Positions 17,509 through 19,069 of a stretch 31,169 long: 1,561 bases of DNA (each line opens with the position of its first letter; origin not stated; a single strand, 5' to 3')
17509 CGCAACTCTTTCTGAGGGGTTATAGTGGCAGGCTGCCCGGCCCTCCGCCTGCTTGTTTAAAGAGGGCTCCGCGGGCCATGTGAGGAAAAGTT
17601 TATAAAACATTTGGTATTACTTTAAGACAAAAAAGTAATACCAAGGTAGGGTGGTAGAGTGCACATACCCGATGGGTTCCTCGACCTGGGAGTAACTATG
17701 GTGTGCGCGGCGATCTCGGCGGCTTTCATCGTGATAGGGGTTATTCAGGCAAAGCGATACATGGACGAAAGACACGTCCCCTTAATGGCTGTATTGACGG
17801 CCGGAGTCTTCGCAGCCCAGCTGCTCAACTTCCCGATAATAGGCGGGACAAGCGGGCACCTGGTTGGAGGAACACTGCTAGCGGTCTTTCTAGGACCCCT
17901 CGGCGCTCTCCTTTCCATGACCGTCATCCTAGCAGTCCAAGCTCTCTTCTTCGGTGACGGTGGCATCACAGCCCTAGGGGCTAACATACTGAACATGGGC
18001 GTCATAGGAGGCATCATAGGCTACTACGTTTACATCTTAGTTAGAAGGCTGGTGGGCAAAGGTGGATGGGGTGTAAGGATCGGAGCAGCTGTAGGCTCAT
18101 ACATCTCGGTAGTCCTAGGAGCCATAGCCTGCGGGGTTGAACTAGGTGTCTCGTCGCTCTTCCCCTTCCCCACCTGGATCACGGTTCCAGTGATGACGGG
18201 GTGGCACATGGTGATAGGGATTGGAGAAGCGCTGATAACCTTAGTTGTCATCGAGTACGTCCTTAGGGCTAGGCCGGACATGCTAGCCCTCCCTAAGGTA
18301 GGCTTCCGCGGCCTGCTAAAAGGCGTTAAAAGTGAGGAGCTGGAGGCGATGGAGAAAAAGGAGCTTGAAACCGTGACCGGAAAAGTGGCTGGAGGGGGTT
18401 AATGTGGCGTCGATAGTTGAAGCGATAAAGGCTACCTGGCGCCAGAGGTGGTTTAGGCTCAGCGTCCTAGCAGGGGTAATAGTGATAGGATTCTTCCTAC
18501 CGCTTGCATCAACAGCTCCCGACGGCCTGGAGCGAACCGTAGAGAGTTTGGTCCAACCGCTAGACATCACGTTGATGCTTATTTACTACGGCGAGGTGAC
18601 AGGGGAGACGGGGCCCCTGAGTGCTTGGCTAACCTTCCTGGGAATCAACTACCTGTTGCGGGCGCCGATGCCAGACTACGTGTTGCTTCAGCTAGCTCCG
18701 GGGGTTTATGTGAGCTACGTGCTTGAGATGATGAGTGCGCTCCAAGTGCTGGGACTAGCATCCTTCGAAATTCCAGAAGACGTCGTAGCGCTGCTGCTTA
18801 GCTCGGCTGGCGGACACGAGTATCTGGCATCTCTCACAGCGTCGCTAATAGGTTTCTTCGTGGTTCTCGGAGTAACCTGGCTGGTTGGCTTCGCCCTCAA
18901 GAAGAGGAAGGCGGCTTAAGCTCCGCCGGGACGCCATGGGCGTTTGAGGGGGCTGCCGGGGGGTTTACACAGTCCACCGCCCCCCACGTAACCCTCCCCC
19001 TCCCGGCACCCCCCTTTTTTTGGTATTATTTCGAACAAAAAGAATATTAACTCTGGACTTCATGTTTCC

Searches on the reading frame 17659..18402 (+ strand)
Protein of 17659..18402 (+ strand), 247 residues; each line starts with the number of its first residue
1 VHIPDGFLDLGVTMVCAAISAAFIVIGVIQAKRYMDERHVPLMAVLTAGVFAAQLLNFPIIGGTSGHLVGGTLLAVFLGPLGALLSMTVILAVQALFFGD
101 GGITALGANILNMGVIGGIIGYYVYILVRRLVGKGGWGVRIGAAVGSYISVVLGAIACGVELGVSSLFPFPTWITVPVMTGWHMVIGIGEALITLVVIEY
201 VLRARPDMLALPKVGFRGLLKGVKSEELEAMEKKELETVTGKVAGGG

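Call 6: search_protein_families(library=pfam, proteins=[window:17659-18402:+], max_evalue=0.01)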
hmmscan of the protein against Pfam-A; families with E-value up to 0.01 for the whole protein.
window:17659-18402:+ (247 aa): 1 family
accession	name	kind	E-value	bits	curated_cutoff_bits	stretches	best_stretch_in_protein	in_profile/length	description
PF01891.21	CbiM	-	1.2e-60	205.3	23.1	1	2-208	1-205/205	Cobalt uptake substrate-specific transmembrane region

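Call 41: find_homologous_proteins(query=window:17659-18402:+)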
Query window:17659-18402:+ (247 aa): 6487 proteins with E <= 0.001 among 8000 candidates; the best 120 are listed.
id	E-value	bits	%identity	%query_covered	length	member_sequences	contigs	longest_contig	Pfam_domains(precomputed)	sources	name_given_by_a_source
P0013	8.8e-150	515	100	100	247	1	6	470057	PF01891.22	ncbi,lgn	ncbi:MAG: energy-coupling factor ABC transporter permease [Candidatus Jordarchaeales archaeon]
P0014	1.0e-140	485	90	100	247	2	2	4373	PF01891.22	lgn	-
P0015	3.8e-137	473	100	93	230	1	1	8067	PF01891.22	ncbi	ncbi:MAG: energy-coupling factor ABC transporter permease, partial [Candidatus Jordarchaeales archae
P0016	1.3e-128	445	83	98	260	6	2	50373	PF01891.22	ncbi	ncbi:MAG: energy-coupling factor ABC transporter permease [Candidatus Jordarchaeales archaeon]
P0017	5.8e-124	430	79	99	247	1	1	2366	PF01891.22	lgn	-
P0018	3.2e-123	428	79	98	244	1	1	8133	PF01891.22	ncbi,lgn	-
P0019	1.0e-122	426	78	99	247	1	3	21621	PF01891.22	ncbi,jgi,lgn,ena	-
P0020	1.8e-117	409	78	89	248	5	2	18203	PF01891.22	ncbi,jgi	ncbi:MAG: energy-coupling factor ABC transporter permease [Candidatus Freyarchaeota archaeon]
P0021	4.0e-94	332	63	96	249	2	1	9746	PF01891.22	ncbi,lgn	-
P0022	2.1e-92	327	60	100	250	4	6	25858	PF01891.22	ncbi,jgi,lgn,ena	-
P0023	3.6e-92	326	60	98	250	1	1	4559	PF01891.22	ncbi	ncbi:MAG: energy-coupling factor ABC transporter permease [Candidatus Jordarchaeaceae archaeon]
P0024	2.8e-91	323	62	96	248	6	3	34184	PF01891.22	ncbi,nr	ncbi:MAG: energy-coupling factor ABC transporter permease [Candidatus Freyarchaeota archaeon]|nr:ene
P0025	1.2e-90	321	61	98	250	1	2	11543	PF01891.22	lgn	-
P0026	1.2e-90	321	61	98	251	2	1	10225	PF01891.22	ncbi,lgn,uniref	ncbi:MAG: energy-coupling factor ABC transporter permease [Candidatus Jordarchaeum sp.]|uniref:energ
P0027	6.7e-90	319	59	99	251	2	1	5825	PF01891.22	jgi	jgi:cobalt/nickel transport system permease protein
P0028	4.5e-72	260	47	91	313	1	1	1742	PF01891.22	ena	-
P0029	1.2e-71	259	63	77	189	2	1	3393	PF01891.22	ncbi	ncbi:MAG: energy-coupling factor ABC transporter permease, partial [Candidatus Jordarchaeaceae archa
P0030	2.1e-70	255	57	87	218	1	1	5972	PF01891.22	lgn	-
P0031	1.2e-69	252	47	91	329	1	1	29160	PF01891.22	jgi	jgi:cobalt/nickel transport system permease protein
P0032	2.3e-68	248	56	88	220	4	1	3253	PF01891.22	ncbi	-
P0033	1.1e-67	246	56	86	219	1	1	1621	PF01891.22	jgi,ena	-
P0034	2.0e-67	245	54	86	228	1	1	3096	PF01891.22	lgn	-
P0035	2.4e-66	241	57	85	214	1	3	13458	PF01891.22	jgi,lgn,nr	nr:energy-coupling factor ABC transporter permease [Candidatus Njordarchaeum guaymaensis]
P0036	2.3e-65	238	53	87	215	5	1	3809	PF01891.22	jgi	-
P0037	1.2e-64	236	50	95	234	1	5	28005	PF01891.22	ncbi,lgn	ncbi:MAG: energy-coupling factor ABC transporter permease [Promethearchaeota archaeon]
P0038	3.9e-64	234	57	85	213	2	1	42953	PF01891.22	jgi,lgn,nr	nr:energy-coupling factor ABC transporter permease [Candidatus Njordarchaeota archaeon]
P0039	3.2e-63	231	58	85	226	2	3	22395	PF01891.22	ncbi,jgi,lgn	-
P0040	7.8e-63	230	51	86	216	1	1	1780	PF01891.22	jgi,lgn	jgi:cobalt/nickel transport system permease protein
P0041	1.7e-62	229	56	87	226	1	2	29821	PF01891.22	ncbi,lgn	ncbi:MAG: energy-coupling factor ABC transporter permease [Candidatus Bathyarchaeia archaeon]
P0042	1.7e-62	229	55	85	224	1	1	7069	PF01891.22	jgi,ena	-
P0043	1.5e-61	226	56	87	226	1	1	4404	PF01891.22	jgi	-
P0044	1.8e-61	226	57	79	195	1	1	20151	PF01891.22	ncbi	ncbi:MAG: energy-coupling factor ABC transporter permease, partial [Candidatus Odinarchaeia archaeon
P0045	1.9e-61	225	52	85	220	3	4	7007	PF01891.22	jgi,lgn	jgi:cobalt/nickel transport system permease protein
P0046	3.1e-61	225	52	88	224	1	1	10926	PF01891.22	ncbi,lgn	-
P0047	3.3e-61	225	56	87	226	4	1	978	PF01891.22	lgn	-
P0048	4.8e-61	224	53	85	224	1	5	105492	PF01891.22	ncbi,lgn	-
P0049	5.4e-60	221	51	88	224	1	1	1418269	PF01891.22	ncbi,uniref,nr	ncbi:MAG: energy-coupling factor ABC transporter permease [Candidatus Odinarchaeum yellowstonii]|uni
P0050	6.8e-60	220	52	87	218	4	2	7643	PF01891.22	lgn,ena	-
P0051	1.1e-59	220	50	87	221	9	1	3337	PF01891.22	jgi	-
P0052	1.8e-59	219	51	85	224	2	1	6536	PF01891.22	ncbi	ncbi:MAG: energy-coupling factor ABC transporter permease [Candidatus Odinarchaeota archaeon]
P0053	2.2e-59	219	53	85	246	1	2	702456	PF01891.22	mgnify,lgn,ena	mgnify:CR=1 FL=1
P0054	6.4e-59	217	54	87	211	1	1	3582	PF01891.22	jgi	jgi:cobalt/nickel transport system permease protein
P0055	6.5e-59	217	50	85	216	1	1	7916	PF01891.22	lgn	-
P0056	1.2e-58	216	50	84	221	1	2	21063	PF01891.22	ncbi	ncbi:MAG: energy-coupling factor ABC transporter permease [Candidatus Ranarchaeia archaeon]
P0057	1.3e-58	216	52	87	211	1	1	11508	PF01891.22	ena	-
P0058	3.3e-58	215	52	87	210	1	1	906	PF01891.22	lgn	-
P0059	3.8e-58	215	49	87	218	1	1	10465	PF01891.22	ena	-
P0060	3.9e-58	215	51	87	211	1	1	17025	PF01891.22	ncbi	ncbi:MAG: energy-coupling factor ABC transporter permease [Planctomycetota bacterium]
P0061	6.3e-58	214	49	87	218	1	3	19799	PF01891.22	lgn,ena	-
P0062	6.8e-58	214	54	87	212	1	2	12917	PF01891.22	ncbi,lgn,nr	ncbi:MAG: energy-coupling factor ABC transporter permease [Chloroflexi bacterium]|nr:energy-coupling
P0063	9.0e-58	213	50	87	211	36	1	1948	PF01891.22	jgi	jgi:cobalt/nickel transport system permease protein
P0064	2.4e-57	212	52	87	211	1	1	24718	PF01891.22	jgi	jgi:cobalt/nickel transport system permease protein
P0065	2.5e-57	212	50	87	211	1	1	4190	PF01891.22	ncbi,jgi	jgi:cobalt/nickel transport system permease protein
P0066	4.7e-57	211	48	89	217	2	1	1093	PF01891.22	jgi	-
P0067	6.1e-57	211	49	89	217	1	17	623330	PF01891.22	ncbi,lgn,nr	ncbi:MAG: energy-coupling factor ABC transporter permease [Candidatus Bathyarchaeia archaeon]|nr:ene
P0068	7.5e-57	210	49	87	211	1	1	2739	PF01891.22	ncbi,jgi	jgi:cobalt/nickel transport system permease protein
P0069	9.4e-57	210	50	87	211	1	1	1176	PF01891.22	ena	-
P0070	1.4e-56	210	51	87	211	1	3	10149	PF01891.22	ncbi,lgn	-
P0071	1.4e-56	210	49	87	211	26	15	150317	PF01891.22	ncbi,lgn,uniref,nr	ncbi:MAG TPA: energy-coupling factor ABC transporter permease [Candidatus Wujingus californicus]|uni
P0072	1.4e-56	209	51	87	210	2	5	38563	PF01891.22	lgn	-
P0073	1.5e-56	209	50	87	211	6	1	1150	PF01891.22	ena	-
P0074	1.7e-56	209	49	89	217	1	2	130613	PF01891.22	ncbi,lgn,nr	ncbi:energy-coupling factor ABC transporter permease [Candidatus Bathyarchaeota archaeon]|nr:energy-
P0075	1.7e-56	209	52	86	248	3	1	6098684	PF01891.22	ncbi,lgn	-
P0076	1.8e-56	209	50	88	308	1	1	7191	PF13190.12,PF01891.22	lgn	-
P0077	1.9e-56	209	50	87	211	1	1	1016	PF01891.22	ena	-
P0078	2.2e-56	209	51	85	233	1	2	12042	PF01891.22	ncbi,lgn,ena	-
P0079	3.6e-56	208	51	87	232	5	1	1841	PF01891.22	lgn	-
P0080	3.8e-56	208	50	86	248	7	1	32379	PF01891.22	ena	-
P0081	4.0e-56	208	49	87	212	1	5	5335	PF01891.22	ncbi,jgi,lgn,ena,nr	ncbi:MAG: energy-coupling factor ABC transporter permease [Dehalococcoidia bacterium]|jgi:cobalt/nic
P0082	4.1e-56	208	52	85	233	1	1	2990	PF01891.22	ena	-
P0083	4.3e-56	208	50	87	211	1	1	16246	PF01891.22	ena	-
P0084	4.5e-56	208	50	86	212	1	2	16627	PF01891.22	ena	-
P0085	4.8e-56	208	47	87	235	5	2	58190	PF01891.22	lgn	-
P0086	5.8e-56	208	49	89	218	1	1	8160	PF01891.22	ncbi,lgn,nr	ncbi:TPA: metal transporter [Candidatus Bathyarchaeota archaeon]|nr:metal transporter [Candidatus Ba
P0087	5.9e-56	207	50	87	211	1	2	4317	PF01891.22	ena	-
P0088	6.5e-56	207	50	87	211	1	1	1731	PF01891.22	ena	-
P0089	6.6e-56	207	52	85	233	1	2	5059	PF01891.22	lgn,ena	-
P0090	6.6e-56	207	52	85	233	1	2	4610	PF01891.22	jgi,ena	jgi:cobalt/nickel transport system permease protein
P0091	6.8e-56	207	51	86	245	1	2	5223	PF01891.22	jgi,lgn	jgi:cobalt/nickel transport system permease protein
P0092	7.2e-56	207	52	85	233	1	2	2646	PF01891.22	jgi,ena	jgi:cobalt/nickel transport system permease protein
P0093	8.2e-56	207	48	87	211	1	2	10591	PF01891.22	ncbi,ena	ncbi:MAG: energy-coupling factor ABC transporter permease [Planctomycetota bacterium]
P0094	8.5e-56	207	51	85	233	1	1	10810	PF01891.22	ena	-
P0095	9.6e-56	207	49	87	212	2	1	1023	PF01891.22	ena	-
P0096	9.6e-56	207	50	87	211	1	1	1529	PF01891.22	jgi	jgi:cobalt/nickel transport system permease protein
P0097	1.0e-55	207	52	85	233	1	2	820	PF01891.22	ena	-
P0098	1.1e-55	207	50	87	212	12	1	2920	PF01891.22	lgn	-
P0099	1.1e-55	207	50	87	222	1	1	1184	PF01891.22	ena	-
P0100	1.2e-55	207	50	87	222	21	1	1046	PF01891.22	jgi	-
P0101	1.2e-55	206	52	85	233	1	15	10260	PF01891.22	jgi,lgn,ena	jgi:cobalt/nickel transport system permease protein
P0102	1.2e-55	206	52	85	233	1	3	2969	PF01891.22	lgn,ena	-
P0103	1.2e-55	206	49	87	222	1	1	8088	PF01891.22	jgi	jgi:cobalt/nickel transport system permease protein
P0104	1.3e-55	206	50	87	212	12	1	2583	PF01891.22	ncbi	-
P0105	1.3e-55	206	49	89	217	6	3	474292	PF01891.22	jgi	jgi:cobalt/nickel transport system permease protein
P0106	1.3e-55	206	50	87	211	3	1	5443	PF01891.22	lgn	-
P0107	1.4e-55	206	50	87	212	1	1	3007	PF01891.22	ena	-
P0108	1.7e-55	206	51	87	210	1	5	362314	PF01891.22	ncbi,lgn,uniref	ncbi:MAG: energy-coupling factor ABC transporter permease [Candidatus Hadarchaeum sp.]|uniref:energy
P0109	1.8e-55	206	48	89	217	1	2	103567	PF01891.22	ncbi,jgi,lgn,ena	-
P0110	1.9e-55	206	52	85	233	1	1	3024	PF01891.22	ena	-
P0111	2.0e-55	206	52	85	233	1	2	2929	PF01891.22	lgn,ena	-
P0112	2.0e-55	206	48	89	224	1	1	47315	PF01891.22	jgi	-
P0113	2.1e-55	206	50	87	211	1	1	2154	PF01891.22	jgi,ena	-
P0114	2.1e-55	206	49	86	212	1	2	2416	PF01891.22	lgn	-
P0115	2.2e-55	206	49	86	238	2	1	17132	PF01891.22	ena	-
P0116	2.3e-55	206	49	87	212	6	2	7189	PF01891.22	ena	-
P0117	2.5e-55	205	50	87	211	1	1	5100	PF01891.22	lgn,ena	-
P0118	2.7e-55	205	51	86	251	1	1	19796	PF01891.22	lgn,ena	-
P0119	2.7e-55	205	50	87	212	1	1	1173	PF01891.22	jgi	-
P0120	2.8e-55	205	52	86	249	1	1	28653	PF01891.22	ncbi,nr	ncbi:MAG: cobalt transporter CbiM [Oculatellaceae cyanobacterium bins.114]|nr:cobalt transporter Cbi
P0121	3.2e-55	205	51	86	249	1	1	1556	PF01891.22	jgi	jgi:cobalt/nickel transport system permease protein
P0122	3.5e-55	205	49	87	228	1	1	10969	PF01891.22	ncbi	-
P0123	3.5e-55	205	50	87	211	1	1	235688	PF01891.22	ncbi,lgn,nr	ncbi:MAG: energy-coupling factor ABC transporter permease [Planctomycetes bacterium]|nr:energy-coupl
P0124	3.5e-55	205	52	85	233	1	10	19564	PF01891.22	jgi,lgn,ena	jgi:cobalt/nickel transport system permease protein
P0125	3.7e-55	205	51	85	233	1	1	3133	PF01891.22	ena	-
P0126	3.8e-55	205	50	87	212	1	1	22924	PF01891.22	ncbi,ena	-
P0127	4.2e-55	205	52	85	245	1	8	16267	PF01891.22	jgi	jgi:cobalt/nickel transport system permease protein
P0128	4.5e-55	205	50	85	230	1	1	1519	PF01891.22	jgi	jgi:cobalt/nickel transport system permease protein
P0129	5.0e-55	204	49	87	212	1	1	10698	PF01891.22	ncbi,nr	ncbi:MAG: energy-coupling factor ABC transporter permease [Dehalococcoidia bacterium]|nr:energy-coup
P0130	5.1e-55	204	49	86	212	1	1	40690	PF01891.22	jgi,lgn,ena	-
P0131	6.1e-55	204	48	87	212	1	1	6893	PF01891.22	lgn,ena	-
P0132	6.1e-55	204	49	86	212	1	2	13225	PF01891.22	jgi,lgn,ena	-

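Call 42: find_encoding_contigs(protein=P0016, flank=10000, max_places=2)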
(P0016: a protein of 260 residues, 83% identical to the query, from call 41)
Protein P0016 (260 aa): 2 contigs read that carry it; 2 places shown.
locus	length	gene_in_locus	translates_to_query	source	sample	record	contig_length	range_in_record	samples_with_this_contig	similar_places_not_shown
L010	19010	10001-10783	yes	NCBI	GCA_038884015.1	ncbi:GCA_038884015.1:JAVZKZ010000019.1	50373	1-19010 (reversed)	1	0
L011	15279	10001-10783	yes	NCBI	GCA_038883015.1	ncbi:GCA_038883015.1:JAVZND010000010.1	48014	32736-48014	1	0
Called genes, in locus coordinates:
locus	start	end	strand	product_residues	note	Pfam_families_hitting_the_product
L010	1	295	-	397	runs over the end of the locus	PF02830:V4R (faint)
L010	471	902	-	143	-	-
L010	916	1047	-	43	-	-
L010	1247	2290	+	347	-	-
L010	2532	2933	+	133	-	-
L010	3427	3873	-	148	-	PF01850:PIN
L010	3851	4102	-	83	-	PF04014:MazE_antitoxin (weak)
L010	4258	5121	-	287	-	PF13230:GATase_4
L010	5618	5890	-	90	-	-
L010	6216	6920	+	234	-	-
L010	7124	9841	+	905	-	PF00690:Cation_ATPase_N, PF00122:E1-E2_ATPase, PF00702:Hydrolase, PF13246:Cation_ATPase, PF12710:HAD (faint), PF00689:Cation_ATPase_C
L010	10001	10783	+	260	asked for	PF01891:CbiM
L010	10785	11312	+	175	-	PF13190:PDGLE (weak)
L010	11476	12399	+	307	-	PF02361:CbiQ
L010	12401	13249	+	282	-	PF00005:ABC_tran, PF02463:SMC_N (faint), PF13304:AAA_21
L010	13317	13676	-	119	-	PF01850:PIN (weak)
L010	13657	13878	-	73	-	-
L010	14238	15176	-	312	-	PF00294:PfkB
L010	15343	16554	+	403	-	PF01769:MgtE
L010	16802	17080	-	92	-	-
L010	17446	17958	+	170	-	-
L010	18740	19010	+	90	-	PF27234:MJ0013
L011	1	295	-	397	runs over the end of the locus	PF02830:V4R (faint)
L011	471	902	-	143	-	-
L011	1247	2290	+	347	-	-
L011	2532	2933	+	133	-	-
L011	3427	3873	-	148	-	PF01850:PIN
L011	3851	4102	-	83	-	PF04014:MazE_antitoxin (weak)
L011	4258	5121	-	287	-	PF13230:GATase_4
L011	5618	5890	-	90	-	-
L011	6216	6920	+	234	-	-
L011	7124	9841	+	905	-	PF00690:Cation_ATPase_N, PF00122:E1-E2_ATPase, PF00702:Hydrolase, PF13246:Cation_ATPase, PF12710:HAD (faint), PF00689:Cation_ATPase_C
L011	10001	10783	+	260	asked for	PF01891:CbiM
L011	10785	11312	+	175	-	PF13190:PDGLE (weak)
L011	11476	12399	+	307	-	PF02361:CbiQ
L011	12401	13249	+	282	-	PF00005:ABC_tran, PF02463:SMC_N (faint), PF13304:AAA_21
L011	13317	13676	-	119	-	PF01850:PIN (weak)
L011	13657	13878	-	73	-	-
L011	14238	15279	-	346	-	PF00294:PfkB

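Call 43: find_encoding_contigs(protein=P0022, flank=10000, max_places=2)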
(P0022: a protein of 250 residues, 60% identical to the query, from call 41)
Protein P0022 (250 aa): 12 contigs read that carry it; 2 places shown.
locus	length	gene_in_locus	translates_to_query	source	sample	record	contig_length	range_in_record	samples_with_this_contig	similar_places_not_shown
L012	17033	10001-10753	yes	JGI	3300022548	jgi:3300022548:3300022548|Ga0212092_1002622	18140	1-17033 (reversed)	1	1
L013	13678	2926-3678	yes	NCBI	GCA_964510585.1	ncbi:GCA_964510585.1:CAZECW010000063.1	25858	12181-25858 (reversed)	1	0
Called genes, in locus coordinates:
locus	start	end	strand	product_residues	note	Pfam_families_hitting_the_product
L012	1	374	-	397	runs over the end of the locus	PF04055:Radical_SAM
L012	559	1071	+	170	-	-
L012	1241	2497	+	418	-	PF00232:Glyco_hydro_1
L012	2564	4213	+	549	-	-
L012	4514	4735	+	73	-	-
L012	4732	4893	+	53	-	-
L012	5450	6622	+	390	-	PF21948:LplA-B_cat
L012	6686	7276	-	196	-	PF14938:SNAP (faint), PF17874:TPR_MalT (weak), PF00515:TPR_1 (faint), PF07719:TPR_2 (faint), PF13181:TPR_8 (faint), PF13428:TPR_14 (faint), PF13176:TPR_7 (faint), PF13424:TPR_12 (weak), +2 more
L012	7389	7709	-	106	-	PF12973:Cupin_7 (weak), PF02311:AraC_binding, PF07883:Cupin_2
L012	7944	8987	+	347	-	PF02361:CbiQ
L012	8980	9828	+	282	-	PF00005:ABC_tran, PF02463:SMC_N (faint), PF13555:AAA_29 (faint), PF13304:AAA_21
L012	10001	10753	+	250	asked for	PF01891:CbiM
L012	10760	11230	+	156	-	PF13190:PDGLE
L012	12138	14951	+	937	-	PF00690:Cation_ATPase_N, PF00122:E1-E2_ATPase, PF00702:Hydrolase, PF13246:Cation_ATPase, PF00689:Cation_ATPase_C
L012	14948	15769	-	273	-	PF01896:DNA_primase_S (faint)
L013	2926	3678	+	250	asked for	PF01891:CbiM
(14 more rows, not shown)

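Call 44: find_encoding_contigs(protein=P0024, flank=10000, max_places=2)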
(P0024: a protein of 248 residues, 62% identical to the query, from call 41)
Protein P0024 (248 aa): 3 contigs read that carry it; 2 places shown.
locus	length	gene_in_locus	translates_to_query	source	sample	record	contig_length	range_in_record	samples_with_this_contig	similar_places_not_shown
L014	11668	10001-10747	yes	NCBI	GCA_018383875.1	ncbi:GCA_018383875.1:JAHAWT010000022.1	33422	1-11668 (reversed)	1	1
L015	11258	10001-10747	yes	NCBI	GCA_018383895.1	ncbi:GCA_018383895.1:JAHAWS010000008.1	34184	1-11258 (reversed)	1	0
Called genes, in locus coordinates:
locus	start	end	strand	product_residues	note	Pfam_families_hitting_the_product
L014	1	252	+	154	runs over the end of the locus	PF00232:Glyco_hydro_1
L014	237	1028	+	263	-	PF00232:Glyco_hydro_1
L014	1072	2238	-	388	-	PF04055:Radical_SAM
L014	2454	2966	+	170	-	-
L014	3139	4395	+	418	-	PF00232:Glyco_hydro_1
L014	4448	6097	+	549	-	-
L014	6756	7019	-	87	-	PF13424:TPR_12 (weak), PF07719:TPR_2 (faint), PF13181:TPR_8 (faint), PF00515:TPR_1 (faint)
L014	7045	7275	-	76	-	-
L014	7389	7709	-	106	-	PF12973:Cupin_7 (weak), PF02311:AraC_binding, PF07883:Cupin_2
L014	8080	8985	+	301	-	PF02361:CbiQ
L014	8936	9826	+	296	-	PF00005:ABC_tran, PF13304:AAA_21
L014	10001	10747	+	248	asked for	PF01891:CbiM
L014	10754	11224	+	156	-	PF13190:PDGLE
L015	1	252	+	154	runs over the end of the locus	PF00232:Glyco_hydro_1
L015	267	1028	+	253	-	PF00232:Glyco_hydro_1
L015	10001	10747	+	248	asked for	PF01891:CbiM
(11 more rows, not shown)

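Call 48: search_protein_families(library=ncbifam, proteins=[window:17659-18402:+], max_evalue=0.01)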
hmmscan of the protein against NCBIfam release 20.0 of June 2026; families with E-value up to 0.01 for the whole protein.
window:17659-18402:+ (247 aa): 12 families
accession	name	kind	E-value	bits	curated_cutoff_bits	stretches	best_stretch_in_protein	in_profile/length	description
NF004902.0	PRK06265.1-1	equivalog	3.8e-59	199.9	219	1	1-211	1-205/213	cobalt transporter CbiM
NF008873.0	PRK11909.1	equivalog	1.9e-47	162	225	1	1-209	1-217/230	cobalt transporter CbiM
NF005598.0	PRK07331.1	equivalog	2.8e-47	161.7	401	1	1-210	1-221/323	cobalt transporter CbiM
NF006184.0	PRK08319.1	equivalog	2.1e-29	102.6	180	1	1-210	1-213/224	energy-coupling factor ABC transporter permease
NF004905.0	PRK06265.1-5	equivalog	1.1e-22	81.2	173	1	1-211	1-199/205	cobalt transporter CbiM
TIGR00123.1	cbiM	equivalog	2.3e-22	80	184.15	1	1-209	1-212/214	cobalt ECF transporter S component CbiM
NF004903.0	PRK06265.1-3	equivalog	6.2e-22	78.1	193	1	1-210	2-199/211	cobalt transporter CbiM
NF004907.0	PRK06265.2-2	subfamily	2e-17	63.5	200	1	1-210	21-218/221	cobalt transporter CbiM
NF004906.0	PRK06265.2-1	equivalog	2.3e-14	53.8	205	1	1-209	1-209/212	cobalt transporter CbiM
NF004909.0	PRK06265.2-5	equivalog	6.5e-14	52.5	172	1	1-209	1-194/196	cobalt transporter CbiM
NF004908.0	PRK06265.2-3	equivalog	4.6e-09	36.5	205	1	1-210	1-198/211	cobalt transporter CbiM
NF004904.0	PRK06265.1-4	equivalog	5.8e-07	29.4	172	1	1-207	1-197/206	cobalt transporter CbiM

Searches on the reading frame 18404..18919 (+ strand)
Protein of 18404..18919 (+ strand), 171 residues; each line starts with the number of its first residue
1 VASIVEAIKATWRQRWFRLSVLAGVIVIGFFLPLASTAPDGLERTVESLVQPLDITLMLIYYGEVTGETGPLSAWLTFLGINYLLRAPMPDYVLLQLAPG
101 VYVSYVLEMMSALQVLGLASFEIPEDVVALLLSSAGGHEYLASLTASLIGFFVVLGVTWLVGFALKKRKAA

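Call 6: search_protein_families(library=pfam, proteins=[window:18404-18919:+], max_evalue=0.01)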
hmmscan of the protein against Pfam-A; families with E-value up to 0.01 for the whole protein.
window:18404-18919:+ (171 aa): 1 family
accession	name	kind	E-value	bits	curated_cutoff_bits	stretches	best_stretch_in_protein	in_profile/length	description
PF13190.11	PDGLE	-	2.5e-06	27.7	27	1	19-49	6-36/102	PDGLE domain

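Call 48: search_protein_families(library=ncbifam, proteins=[window:18404-18919:+], max_evalue=0.01)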
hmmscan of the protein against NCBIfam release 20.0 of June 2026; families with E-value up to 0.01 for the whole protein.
window:18404-18919:+ (171 aa): 3 families
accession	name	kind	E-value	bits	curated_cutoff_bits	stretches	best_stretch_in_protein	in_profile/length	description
NF004932.0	PRK06287.1-3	equivalog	7.5e-05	23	191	0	141-171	68-98/105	cobalt transport protein CbiN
NF004931.0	PRK06287.1-2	equivalog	0.00092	19.4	142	0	25-51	14-41/107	cobalt transport protein CbiN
NF004934.0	PRK06287.1-5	equivalog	0.0087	16.2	115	0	20-51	11-43/99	cobalt transport protein CbiN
